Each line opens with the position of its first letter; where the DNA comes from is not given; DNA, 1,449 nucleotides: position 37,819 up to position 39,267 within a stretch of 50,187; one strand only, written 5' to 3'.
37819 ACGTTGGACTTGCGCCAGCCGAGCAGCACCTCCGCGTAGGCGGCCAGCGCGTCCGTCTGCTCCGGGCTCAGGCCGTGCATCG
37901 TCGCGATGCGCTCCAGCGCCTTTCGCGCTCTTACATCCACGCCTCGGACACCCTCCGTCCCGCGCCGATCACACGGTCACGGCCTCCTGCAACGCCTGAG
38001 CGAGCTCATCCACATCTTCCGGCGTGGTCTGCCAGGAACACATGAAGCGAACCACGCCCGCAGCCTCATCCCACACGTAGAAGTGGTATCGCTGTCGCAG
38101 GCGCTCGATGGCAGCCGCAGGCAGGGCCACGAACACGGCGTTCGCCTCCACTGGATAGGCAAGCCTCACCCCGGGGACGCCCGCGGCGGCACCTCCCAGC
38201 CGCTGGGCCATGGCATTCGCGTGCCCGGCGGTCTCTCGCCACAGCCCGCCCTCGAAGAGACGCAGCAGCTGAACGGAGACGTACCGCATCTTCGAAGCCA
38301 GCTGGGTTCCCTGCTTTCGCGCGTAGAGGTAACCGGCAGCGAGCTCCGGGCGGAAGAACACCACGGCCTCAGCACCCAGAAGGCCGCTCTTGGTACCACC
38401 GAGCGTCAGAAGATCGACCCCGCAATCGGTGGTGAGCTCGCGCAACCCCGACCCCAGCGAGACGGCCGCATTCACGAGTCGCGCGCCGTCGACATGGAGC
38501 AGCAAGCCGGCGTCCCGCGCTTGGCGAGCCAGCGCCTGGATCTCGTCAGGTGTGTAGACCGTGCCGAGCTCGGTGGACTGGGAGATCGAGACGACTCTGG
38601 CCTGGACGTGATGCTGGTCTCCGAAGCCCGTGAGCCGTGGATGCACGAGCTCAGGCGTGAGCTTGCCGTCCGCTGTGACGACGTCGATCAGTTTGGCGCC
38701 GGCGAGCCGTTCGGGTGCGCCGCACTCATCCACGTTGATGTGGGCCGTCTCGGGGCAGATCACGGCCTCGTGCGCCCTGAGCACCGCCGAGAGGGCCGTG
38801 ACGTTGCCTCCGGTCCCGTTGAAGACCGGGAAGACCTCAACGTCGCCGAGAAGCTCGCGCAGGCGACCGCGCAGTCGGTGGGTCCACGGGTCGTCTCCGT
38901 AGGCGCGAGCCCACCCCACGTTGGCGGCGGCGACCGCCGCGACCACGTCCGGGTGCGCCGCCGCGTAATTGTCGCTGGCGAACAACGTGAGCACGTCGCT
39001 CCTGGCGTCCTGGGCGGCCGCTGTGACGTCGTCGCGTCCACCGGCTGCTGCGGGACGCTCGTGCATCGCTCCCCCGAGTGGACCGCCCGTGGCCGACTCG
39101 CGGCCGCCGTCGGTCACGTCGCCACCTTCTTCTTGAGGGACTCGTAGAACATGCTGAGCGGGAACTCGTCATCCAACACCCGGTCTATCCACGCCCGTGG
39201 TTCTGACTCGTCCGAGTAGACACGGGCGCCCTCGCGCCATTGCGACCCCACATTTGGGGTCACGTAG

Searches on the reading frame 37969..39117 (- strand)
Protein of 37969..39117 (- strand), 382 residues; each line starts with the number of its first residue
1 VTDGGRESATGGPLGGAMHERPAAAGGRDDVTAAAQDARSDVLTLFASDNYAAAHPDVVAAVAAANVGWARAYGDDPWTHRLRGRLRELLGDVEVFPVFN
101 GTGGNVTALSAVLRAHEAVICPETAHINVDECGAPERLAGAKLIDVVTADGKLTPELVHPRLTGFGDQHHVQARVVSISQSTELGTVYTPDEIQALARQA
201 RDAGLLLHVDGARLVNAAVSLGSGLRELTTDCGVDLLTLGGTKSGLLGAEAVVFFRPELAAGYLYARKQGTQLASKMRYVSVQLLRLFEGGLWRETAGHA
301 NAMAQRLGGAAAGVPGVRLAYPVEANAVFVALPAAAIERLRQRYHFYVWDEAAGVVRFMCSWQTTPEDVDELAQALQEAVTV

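Call 34: search_protein_families(library=pfam, proteins=[window:37969-39117:-], max_evalue=0.0001)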
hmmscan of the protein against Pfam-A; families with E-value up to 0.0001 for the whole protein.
window:37969-39117:- (382 aa): 1 family
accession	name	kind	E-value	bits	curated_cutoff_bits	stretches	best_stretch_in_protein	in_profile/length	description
PF01212.27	Beta_elim_lyase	-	5.3e-49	167.5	27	1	46-331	2-284/288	Beta-eliminating lyase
